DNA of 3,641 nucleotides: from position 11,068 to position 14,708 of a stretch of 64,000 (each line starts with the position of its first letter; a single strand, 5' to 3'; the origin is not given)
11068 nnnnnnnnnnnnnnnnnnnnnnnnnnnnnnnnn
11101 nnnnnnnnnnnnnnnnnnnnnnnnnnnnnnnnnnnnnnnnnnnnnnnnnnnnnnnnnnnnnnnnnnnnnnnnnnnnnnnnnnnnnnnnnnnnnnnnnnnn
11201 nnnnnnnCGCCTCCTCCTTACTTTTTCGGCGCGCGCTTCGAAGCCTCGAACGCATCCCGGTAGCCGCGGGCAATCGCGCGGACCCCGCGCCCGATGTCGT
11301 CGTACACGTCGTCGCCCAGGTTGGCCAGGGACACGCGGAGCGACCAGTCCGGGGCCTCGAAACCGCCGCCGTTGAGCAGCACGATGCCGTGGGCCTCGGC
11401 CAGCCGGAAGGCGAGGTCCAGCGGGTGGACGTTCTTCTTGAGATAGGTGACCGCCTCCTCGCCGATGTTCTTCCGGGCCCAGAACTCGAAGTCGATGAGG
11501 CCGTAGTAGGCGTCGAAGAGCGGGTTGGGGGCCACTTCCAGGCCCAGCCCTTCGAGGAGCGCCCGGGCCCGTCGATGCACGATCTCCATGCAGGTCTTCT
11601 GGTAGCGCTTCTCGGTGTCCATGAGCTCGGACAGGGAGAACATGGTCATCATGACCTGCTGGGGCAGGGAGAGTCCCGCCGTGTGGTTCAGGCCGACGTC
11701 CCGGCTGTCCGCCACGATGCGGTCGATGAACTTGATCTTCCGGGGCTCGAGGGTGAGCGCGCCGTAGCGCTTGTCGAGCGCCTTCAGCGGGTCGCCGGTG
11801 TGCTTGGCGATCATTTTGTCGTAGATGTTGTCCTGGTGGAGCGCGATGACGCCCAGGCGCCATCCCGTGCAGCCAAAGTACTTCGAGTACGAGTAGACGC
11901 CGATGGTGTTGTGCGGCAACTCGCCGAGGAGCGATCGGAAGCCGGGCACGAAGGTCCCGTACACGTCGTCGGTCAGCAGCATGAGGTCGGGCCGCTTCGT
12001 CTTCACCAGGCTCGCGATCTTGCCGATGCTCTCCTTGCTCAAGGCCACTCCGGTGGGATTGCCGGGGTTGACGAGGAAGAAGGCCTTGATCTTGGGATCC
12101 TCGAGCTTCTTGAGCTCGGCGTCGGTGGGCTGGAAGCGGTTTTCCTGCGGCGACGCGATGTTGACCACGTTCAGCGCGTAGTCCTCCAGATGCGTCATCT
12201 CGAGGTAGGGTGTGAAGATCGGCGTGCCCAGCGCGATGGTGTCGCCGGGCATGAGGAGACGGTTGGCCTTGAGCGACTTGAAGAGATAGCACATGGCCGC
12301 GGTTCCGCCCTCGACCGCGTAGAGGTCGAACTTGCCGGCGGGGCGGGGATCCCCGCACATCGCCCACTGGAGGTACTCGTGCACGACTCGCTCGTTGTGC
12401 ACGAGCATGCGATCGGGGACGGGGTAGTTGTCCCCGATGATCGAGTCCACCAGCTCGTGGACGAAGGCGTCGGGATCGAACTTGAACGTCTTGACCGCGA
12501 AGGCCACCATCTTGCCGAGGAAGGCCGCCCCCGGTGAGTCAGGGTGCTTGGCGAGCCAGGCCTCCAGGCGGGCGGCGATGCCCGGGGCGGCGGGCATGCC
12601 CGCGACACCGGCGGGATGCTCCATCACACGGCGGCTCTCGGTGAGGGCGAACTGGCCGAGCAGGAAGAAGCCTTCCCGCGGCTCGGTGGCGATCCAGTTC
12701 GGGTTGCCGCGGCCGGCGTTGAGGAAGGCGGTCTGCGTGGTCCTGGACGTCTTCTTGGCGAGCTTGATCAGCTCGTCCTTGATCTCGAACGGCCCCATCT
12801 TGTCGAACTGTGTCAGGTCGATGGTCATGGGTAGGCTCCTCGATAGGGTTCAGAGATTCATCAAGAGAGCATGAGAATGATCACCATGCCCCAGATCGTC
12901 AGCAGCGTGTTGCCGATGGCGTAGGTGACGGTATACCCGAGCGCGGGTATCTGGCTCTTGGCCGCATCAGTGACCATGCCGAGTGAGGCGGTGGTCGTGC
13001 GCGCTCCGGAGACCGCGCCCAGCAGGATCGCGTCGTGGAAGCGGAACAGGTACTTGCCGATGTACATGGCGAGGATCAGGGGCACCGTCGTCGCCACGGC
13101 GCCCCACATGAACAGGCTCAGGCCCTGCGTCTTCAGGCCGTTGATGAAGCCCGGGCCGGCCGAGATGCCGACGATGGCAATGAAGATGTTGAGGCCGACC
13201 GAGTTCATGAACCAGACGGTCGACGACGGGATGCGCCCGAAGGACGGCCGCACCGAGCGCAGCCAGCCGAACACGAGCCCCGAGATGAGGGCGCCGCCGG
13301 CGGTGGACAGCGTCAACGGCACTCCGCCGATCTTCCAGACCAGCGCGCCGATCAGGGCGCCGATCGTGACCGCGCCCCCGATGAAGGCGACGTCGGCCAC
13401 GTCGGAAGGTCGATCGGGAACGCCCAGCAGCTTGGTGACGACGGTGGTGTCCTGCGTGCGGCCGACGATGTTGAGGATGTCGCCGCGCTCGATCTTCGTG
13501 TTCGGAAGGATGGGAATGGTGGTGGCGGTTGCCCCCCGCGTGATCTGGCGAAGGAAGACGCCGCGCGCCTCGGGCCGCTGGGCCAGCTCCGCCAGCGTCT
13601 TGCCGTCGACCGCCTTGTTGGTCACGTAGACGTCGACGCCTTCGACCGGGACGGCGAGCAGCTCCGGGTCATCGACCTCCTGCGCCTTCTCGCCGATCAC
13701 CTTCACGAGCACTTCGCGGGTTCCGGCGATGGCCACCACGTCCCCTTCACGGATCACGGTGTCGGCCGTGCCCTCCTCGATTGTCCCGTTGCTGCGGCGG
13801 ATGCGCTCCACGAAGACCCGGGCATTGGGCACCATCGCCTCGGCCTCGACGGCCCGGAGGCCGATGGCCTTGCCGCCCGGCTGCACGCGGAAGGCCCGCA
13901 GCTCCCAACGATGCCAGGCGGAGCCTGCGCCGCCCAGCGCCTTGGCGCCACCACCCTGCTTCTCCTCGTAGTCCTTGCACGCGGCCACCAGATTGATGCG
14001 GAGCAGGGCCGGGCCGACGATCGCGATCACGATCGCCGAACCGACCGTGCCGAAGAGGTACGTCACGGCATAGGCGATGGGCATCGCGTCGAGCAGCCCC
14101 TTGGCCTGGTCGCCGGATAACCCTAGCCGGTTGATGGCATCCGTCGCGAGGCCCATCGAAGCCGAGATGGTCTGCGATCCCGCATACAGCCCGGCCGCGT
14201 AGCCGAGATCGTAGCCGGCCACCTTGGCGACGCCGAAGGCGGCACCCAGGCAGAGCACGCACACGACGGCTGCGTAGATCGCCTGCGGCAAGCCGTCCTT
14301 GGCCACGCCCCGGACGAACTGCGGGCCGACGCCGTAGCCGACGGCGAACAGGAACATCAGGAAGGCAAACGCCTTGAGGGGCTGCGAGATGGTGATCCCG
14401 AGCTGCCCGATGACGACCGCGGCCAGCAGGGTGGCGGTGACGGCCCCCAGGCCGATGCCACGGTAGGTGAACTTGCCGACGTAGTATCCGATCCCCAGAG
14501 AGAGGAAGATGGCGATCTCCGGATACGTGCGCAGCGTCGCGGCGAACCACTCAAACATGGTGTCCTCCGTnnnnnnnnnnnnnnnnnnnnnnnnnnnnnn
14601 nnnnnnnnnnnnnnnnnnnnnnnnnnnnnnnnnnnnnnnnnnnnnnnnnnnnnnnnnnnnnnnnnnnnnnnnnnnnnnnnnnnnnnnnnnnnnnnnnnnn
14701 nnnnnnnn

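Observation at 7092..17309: Six-gene operon combining two PLP decarboxylases, an AAE exchanger, a porin, GltS and a TAXI binding protein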

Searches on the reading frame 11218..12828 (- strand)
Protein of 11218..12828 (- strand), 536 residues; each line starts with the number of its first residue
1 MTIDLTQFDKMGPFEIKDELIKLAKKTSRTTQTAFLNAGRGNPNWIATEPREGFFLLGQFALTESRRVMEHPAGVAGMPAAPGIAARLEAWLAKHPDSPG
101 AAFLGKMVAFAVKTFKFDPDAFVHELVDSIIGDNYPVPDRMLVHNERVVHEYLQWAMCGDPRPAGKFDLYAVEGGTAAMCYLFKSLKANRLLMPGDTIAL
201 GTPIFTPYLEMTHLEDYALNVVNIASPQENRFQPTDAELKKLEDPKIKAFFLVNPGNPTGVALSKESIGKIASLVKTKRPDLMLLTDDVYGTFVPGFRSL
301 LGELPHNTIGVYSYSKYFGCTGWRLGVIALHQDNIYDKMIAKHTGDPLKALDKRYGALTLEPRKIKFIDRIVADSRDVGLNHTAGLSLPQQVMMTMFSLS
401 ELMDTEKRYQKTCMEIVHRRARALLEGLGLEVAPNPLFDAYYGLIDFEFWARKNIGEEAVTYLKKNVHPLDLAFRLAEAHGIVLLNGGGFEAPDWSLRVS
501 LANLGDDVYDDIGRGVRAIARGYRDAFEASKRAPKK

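Call 4: search_protein_families(library=pfam, proteins=[window:11218-12828:-])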
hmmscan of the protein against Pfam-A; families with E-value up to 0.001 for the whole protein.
window:11218-12828:- (536 aa): 1 family
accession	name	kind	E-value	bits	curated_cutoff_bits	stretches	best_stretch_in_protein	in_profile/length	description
PF00155.27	Aminotran_1_2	-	3.8e-25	89.3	19.7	1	191-507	85-352/361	Aminotransferase class I and II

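Call 5: search_protein_families(library=ncbifam, proteins=[window:11218-12828:-])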
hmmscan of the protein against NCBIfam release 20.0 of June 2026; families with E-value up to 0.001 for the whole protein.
window:11218-12828:- (536 aa): 50 families (the best 25 are shown)
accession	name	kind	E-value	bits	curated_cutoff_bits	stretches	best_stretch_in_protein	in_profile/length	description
NF006755.0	PRK09275.1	equivalog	2.9e-231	768.5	321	1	5-531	5-528/530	bifunctional aspartate transaminase/aspartate 4-decarboxylase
TIGR03801.1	asp_4_decarbox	equivalog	4.1e-229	761.3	435.1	1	12-526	2-520/521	aspartate 4-decarboxylase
NF041364.1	GntC_guanitoxin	equivalog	1.9e-24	86.2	415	1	189-335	78-226/356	guanitoxin biosynthesis PLP-dependent (S)-gamma-hydroxy-L-arginine cyclodehydratase GntC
NF004975.0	PRK06348.1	equivalog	8.3e-22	77.7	549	1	182-329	102-247/384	pyridoxal phosphate-dependent aminotransferase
NF005744.0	PRK07568.1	subfamily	2.9e-19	69.2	389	1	169-340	91-259/398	pyridoxal phosphate-dependent aminotransferase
NF041091.1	asp_aminotase_Arch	equivalog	1.1e-17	63.9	550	1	182-339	100-254/376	aspartate aminotransferase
NF005732.0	PRK07550.1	equivalog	6e-17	61.8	366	1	190-335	112-258/389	aminotransferase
NF005816.0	PRK07682.1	equivalog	1.2e-16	60.4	620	1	191-343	110-261/390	aminotransferase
NF005305.0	PRK06836.1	equivalog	7.6e-15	55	376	1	169-333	101-263/396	pyridoxal phosphate-dependent aminotransferase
NF005588.0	PRK07309.1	equivalog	1.2e-14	54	576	1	191-343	111-263/391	pyridoxal phosphate-dependent aminotransferase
NF006229.0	PRK08361.1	equivalog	1.3e-14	54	624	1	184-343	106-263/391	aspartate aminotransferase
NF006514.0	PRK08960.1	equivalog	1.4e-14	53.8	554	1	189-335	110-253/388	pyridoxal phosphate-dependent aminotransferase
NF004870.0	PRK06225.1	equivalog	1.9e-14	53.2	351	1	188-333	100-242/380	pyridoxal phosphate-dependent aminotransferase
TIGR01265.1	tyr_nico_aTase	subfamily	1.1e-13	51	292.45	1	125-334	59-259/403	tyrosine/nicotianamine family aminotransferase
NF005817.0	PRK07683.1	equivalog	2.8e-13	49.3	575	1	191-343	109-259/387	aminotransferase A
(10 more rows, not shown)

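Call 52: search_solved_structures(query=window:11218-12828:-, max_evalue=1e-20, show_alignments=1)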
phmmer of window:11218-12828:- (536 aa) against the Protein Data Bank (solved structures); distinct sequences matched with E-value up to 1e-20: 5.
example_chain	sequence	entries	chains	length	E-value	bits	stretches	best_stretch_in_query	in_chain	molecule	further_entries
2zy2_A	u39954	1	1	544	4.2e-147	494.5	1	4-529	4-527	L-aspartate 4-carboxylyase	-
2zy5_A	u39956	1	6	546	2.9e-144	485.1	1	4-521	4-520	L-aspartate beta-decarboxylase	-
2zy3_A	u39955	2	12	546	5.4e-144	484.2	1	4-521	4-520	L-aspartate beta-decarboxylase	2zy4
3fdd_A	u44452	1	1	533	8.6e-144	483.5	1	4-520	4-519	L-aspartate-beta-decarboxylase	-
3f6t_A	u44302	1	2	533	1.9e-118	399.9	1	8-528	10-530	Aspartate aminotransferase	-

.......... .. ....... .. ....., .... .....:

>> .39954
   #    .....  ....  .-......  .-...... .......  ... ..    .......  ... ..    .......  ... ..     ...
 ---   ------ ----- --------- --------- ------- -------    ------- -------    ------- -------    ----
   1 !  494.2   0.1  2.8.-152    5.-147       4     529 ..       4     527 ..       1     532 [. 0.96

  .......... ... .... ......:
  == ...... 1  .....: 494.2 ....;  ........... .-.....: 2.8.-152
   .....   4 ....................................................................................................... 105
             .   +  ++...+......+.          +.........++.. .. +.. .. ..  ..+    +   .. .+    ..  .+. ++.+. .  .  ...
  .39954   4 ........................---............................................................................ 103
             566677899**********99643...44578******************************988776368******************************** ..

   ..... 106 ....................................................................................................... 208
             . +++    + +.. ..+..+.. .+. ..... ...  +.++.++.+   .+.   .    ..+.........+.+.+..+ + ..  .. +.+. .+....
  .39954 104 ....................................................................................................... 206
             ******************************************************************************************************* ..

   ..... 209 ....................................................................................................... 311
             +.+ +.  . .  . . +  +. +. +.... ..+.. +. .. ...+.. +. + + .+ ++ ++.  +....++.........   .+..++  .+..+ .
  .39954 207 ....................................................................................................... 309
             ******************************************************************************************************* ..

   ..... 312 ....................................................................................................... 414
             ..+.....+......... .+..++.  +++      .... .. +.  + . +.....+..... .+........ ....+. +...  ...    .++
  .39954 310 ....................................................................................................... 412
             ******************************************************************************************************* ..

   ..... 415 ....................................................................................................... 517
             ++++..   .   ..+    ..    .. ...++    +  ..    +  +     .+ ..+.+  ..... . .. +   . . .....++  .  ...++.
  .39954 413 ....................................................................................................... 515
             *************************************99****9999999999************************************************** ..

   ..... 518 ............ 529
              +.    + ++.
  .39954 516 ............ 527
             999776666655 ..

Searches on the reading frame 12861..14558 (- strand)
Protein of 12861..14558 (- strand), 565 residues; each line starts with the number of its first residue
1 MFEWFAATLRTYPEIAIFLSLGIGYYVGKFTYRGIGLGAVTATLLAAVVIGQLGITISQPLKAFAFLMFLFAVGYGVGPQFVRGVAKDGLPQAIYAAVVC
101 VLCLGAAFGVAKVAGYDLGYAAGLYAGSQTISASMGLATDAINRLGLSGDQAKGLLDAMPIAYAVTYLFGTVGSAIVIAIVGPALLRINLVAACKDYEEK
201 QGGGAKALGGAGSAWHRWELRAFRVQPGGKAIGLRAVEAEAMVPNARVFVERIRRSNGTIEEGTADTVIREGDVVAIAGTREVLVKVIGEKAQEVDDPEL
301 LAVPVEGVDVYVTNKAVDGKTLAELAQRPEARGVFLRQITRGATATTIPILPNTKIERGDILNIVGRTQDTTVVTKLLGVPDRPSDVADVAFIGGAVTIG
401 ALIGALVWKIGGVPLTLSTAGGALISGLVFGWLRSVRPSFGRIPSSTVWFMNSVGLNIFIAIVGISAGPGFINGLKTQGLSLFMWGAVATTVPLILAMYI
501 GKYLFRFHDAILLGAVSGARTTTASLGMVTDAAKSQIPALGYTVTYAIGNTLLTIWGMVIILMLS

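Call 4: search_protein_families(library=pfam, proteins=[window:12861-14558:-])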
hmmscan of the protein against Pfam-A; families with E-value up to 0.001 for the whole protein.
window:12861-14558:- (565 aa): 2 families
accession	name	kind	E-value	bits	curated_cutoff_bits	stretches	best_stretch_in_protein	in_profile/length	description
PF06826.17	Asp-Al_Ex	-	2.2e-79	265.5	27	2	396-561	5-166/167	Predicted Permease Membrane Region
PF02080.26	TrkA_C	-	4.7e-14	52.5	27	2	312-378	6-70/71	TrkA-C domain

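Call 5: search_protein_families(library=ncbifam, proteins=[window:12861-14558:-])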
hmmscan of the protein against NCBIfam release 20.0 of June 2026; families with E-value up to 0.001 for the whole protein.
window:12861-14558:- (565 aa): 4 families
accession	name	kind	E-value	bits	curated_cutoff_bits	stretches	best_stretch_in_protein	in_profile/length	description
TIGR03802.1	Asp_Ala_antiprt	equivalog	5.9e-202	672.3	546.95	1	3-563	1-561/562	aspartate-alanine antiporter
NF003440.0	PRK04972.1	equivalog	2.8e-82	277.3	645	1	10-563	10-556/561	aspartate:alanine antiporter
NF003007.0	PRK03818.1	equivalog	1.7e-49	168.8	449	1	21-564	15-549/553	putative transporter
TIGR01625.1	YidE_YbjL_dupl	subfamily_domain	1.6e-37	128.6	71.95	2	398-548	2-154/154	AspT/YidE/YbjL antiporter duplication domain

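Call 47: search_solved_structures(query=window:12861-14558:-, max_evalue=0.001, show_alignments=1)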
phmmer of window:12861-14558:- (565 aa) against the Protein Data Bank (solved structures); distinct sequences matched with E-value up to 0.001: 4.
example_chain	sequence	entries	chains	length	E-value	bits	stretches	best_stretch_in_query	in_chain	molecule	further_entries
9veb_A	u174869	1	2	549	6.1e-51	176.8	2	264-565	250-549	Aspartate/alanine antiporter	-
9oqy_A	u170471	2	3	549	6.8e-51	176.6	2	264-565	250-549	Aspartate/alanine antiporter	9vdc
8xw5_A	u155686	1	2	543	1.6e-50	175.4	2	264-565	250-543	Aspartate/alanine antiporter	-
8y1x_A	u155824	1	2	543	1.8e-50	175.2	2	264-565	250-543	Aspartate/alanine antiporter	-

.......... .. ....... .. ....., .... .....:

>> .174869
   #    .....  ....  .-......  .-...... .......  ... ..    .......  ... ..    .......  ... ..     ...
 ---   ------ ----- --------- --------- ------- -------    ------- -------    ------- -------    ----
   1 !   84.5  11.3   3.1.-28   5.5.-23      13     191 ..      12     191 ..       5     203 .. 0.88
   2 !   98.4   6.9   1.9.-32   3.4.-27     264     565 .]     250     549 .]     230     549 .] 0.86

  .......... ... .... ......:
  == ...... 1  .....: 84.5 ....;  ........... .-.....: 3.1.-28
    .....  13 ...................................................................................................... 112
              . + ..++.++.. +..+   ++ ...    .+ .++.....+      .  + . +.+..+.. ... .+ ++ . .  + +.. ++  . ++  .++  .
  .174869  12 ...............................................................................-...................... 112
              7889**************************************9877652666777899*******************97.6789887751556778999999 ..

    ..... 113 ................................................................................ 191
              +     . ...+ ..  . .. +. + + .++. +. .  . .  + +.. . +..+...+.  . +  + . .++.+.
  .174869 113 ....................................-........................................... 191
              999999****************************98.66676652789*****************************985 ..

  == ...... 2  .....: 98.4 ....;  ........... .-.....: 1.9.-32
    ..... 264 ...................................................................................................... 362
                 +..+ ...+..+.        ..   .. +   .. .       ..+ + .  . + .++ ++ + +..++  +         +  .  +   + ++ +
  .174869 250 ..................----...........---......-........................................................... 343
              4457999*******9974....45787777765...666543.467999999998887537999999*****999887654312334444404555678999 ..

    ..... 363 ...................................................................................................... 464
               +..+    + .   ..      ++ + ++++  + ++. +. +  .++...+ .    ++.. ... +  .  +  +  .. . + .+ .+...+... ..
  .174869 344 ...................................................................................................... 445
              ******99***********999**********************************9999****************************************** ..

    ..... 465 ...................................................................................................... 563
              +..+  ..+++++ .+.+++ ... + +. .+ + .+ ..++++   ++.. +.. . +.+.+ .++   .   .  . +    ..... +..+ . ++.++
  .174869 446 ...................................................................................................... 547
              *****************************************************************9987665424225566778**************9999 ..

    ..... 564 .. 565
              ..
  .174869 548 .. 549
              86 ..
